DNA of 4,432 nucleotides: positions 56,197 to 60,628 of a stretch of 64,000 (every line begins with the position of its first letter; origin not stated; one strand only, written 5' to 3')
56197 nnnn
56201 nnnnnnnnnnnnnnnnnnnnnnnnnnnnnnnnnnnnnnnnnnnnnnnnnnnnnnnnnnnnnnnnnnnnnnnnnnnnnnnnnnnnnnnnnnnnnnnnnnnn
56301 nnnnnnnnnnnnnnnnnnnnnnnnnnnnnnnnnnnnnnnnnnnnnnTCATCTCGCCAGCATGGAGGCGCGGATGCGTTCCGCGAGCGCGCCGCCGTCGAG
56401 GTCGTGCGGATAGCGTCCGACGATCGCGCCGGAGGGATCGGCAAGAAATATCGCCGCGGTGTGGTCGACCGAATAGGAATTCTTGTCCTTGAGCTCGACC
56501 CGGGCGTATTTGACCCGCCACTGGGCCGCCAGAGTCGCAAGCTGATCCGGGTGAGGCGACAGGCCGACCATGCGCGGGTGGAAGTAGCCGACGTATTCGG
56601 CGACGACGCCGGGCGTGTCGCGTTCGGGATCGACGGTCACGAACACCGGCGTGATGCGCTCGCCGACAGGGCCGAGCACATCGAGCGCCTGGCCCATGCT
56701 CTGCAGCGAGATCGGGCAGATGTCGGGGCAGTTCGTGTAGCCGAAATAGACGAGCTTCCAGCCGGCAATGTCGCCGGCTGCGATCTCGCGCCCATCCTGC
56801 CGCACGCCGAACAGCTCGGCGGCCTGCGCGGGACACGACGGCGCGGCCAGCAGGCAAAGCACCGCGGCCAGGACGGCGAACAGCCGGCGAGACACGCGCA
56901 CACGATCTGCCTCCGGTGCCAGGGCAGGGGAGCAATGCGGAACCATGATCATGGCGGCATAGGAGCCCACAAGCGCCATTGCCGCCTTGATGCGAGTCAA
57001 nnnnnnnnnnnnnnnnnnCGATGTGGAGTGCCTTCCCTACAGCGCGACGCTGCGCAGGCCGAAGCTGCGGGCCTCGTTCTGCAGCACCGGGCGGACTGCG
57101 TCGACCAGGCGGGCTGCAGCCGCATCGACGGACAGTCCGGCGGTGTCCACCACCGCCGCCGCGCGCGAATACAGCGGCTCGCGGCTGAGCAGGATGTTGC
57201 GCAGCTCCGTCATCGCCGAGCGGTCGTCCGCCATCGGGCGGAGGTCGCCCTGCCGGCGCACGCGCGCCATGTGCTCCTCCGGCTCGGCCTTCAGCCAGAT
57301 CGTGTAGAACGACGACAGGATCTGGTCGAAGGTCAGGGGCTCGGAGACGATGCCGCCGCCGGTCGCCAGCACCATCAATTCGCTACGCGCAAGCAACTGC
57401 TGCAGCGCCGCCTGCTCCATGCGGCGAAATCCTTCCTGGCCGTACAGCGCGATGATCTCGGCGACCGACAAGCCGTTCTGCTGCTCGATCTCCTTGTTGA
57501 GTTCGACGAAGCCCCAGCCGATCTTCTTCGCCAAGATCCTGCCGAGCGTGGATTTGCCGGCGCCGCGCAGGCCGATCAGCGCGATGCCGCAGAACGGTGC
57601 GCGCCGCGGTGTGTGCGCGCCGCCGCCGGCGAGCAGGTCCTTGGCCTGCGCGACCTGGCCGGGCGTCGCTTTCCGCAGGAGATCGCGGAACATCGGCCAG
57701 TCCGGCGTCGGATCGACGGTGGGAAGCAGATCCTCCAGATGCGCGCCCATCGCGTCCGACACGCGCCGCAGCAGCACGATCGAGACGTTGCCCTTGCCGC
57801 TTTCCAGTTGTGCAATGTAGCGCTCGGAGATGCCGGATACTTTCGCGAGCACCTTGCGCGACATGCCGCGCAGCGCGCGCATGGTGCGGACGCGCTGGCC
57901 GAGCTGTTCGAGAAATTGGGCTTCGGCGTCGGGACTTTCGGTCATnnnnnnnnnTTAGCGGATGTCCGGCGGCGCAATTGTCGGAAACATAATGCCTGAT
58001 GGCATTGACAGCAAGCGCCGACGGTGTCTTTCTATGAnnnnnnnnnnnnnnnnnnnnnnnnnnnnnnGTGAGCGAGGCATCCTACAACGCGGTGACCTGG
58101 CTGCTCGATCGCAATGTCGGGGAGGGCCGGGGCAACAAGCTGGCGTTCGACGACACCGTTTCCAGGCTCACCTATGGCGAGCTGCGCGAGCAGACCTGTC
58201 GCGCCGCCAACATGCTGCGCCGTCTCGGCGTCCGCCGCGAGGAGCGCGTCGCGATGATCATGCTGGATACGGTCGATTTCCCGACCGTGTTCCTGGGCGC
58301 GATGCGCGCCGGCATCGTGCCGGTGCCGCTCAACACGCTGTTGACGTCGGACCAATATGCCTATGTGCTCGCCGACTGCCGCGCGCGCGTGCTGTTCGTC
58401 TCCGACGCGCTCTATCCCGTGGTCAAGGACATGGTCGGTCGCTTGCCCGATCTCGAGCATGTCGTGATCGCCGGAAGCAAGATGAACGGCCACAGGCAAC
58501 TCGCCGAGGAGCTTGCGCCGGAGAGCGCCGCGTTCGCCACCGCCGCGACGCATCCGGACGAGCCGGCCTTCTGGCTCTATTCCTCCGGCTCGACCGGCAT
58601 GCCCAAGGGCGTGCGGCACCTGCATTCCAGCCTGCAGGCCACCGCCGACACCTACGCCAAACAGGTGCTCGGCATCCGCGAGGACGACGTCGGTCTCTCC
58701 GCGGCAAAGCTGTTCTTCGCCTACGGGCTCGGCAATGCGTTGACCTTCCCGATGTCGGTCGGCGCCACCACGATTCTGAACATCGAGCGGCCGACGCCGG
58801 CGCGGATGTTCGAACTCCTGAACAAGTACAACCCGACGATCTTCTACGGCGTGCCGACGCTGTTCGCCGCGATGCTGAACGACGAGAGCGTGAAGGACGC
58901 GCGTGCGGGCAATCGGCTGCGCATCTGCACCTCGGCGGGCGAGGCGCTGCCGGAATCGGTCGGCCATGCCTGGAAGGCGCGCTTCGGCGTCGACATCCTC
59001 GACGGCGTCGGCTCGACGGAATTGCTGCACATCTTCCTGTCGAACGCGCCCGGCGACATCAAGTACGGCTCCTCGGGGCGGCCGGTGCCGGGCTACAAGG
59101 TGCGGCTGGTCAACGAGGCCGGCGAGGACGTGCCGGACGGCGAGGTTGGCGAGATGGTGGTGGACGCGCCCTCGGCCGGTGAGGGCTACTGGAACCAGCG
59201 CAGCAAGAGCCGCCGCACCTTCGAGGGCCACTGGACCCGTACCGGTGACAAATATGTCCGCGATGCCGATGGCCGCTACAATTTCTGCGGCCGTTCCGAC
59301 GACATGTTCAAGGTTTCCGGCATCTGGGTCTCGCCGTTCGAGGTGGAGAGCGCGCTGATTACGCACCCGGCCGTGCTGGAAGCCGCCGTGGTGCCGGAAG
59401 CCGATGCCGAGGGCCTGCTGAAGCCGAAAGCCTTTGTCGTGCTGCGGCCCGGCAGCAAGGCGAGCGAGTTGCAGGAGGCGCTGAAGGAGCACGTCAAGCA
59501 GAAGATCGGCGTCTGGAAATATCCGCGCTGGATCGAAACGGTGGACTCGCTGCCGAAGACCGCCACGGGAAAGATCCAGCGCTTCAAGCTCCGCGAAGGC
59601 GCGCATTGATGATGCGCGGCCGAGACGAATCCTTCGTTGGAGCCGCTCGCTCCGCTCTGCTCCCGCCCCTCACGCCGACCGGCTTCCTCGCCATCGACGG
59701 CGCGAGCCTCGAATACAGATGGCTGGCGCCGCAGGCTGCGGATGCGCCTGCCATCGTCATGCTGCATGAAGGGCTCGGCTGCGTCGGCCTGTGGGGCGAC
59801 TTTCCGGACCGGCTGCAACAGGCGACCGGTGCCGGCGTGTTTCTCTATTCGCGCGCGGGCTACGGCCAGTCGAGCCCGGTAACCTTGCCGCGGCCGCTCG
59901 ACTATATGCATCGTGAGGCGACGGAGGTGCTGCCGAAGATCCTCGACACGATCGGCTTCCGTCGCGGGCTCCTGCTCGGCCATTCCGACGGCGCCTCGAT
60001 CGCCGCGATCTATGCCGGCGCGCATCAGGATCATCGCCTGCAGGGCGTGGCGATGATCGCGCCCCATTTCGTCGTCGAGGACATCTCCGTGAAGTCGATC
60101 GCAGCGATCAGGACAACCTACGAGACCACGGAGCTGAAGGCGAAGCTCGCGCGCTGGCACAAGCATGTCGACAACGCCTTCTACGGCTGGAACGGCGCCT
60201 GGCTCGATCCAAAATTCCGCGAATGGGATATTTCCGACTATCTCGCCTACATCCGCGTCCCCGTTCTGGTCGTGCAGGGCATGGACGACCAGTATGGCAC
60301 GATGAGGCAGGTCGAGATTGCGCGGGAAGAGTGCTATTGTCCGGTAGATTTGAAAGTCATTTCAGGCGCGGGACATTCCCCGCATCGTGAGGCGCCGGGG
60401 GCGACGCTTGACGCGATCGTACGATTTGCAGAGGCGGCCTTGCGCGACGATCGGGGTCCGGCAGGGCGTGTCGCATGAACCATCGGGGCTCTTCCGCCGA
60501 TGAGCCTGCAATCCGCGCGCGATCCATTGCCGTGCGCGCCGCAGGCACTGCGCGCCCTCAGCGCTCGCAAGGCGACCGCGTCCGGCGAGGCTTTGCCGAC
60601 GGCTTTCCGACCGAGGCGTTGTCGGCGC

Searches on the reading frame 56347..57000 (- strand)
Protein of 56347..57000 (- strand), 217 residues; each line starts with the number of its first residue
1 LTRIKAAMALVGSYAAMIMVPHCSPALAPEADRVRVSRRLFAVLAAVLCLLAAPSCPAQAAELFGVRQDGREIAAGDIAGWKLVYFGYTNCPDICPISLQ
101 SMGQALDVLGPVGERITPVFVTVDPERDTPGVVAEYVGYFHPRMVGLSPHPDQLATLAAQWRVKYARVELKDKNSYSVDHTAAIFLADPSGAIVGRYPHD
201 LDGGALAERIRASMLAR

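Call 35: search_protein_families(library=pfam, proteins=[window:56347-57000:-])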
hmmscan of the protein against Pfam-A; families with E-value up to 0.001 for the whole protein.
window:56347-57000:- (217 aa): 1 family
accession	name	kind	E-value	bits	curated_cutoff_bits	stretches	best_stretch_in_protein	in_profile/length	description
PF02630.20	SCO1-SenC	-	3.7e-40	137.4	22.8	1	66-192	7-133/134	SCO1/SenC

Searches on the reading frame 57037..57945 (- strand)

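Call 35: search_protein_families(library=pfam, proteins=[window:57037-57945:-])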
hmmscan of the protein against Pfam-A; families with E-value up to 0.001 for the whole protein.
window:57037-57945:- (302 aa): 6 families
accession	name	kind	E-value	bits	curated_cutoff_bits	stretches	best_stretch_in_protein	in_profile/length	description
PF01202.28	SKI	-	2.5e-41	141.9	22.1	1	127-283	1-157/159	Shikimate kinase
PF01381.28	HTH_3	-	1.3e-10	41.6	23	1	20-73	2-55/55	Helix-turn-helix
PF13560.12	HTH_31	-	6.8e-09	36.3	27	1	14-71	1-59/64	Helix-turn-helix domain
PF13238.12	AAA_18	-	1.5e-07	32.3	29.4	1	121-234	1-113/128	AAA domain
PF13443.12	HTH_26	-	2.7e-05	24.8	22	1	20-77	3-61/63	Cro/C1-type HTH DNA-binding domain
PF13671.12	AAA_33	-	7.7e-05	23.5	27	1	121-236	2-122/143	AAA domain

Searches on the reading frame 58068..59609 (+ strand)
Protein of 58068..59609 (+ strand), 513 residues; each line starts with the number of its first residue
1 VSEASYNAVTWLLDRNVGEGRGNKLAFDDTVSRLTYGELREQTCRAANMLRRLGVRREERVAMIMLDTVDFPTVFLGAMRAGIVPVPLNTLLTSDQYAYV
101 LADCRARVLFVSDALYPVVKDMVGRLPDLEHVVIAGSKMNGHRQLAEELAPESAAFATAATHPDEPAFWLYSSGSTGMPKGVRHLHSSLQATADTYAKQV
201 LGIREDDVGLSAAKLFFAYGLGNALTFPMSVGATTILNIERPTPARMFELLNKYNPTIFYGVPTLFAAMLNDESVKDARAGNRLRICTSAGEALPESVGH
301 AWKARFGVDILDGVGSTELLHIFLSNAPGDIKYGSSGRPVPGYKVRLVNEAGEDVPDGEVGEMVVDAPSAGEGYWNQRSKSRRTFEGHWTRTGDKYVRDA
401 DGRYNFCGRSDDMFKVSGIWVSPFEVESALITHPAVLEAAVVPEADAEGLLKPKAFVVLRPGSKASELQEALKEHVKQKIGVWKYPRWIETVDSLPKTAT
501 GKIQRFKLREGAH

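Call 35: search_protein_families(library=pfam, proteins=[window:58068-59609:+])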
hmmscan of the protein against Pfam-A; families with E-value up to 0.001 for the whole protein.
window:58068-59609:+ (513 aa): 2 families
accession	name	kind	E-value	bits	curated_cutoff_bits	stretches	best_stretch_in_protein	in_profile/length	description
PF00501.34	AMP-binding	-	9.8e-84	281.8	29.9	1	19-375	6-384/384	AMP-binding enzyme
PF13193.12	AMP-binding_C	-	1.3e-20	74.5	24.5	1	425-502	1-76/76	AMP-binding enzyme C-terminal domain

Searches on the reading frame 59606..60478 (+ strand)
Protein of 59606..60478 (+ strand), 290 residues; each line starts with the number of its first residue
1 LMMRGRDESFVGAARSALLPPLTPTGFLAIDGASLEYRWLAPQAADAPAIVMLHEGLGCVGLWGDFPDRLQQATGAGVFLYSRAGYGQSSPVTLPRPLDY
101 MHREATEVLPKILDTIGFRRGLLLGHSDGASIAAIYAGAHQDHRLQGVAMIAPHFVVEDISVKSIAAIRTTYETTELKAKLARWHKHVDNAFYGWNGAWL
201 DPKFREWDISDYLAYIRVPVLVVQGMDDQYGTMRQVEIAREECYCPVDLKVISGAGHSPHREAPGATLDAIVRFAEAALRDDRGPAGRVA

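Call 35: search_protein_families(library=pfam, proteins=[window:59606-60478:+])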
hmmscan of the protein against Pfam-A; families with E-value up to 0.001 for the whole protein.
window:59606-60478:+ (290 aa): 3 families
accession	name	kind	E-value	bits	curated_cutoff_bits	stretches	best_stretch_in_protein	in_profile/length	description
PF00561.26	Abhydrolase_1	-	2.4e-16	60.6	25.8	1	48-160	1-103/245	alpha/beta hydrolase fold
PF12697.13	Abhydrolase_6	-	1.5e-13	52.4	26.3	1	50-269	1-216/217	Alpha/beta hydrolase family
PF12146.15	Hydrolase_4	-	1.1e-10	41.7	27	1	50-164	7-121/239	Serine aminopeptidase, S33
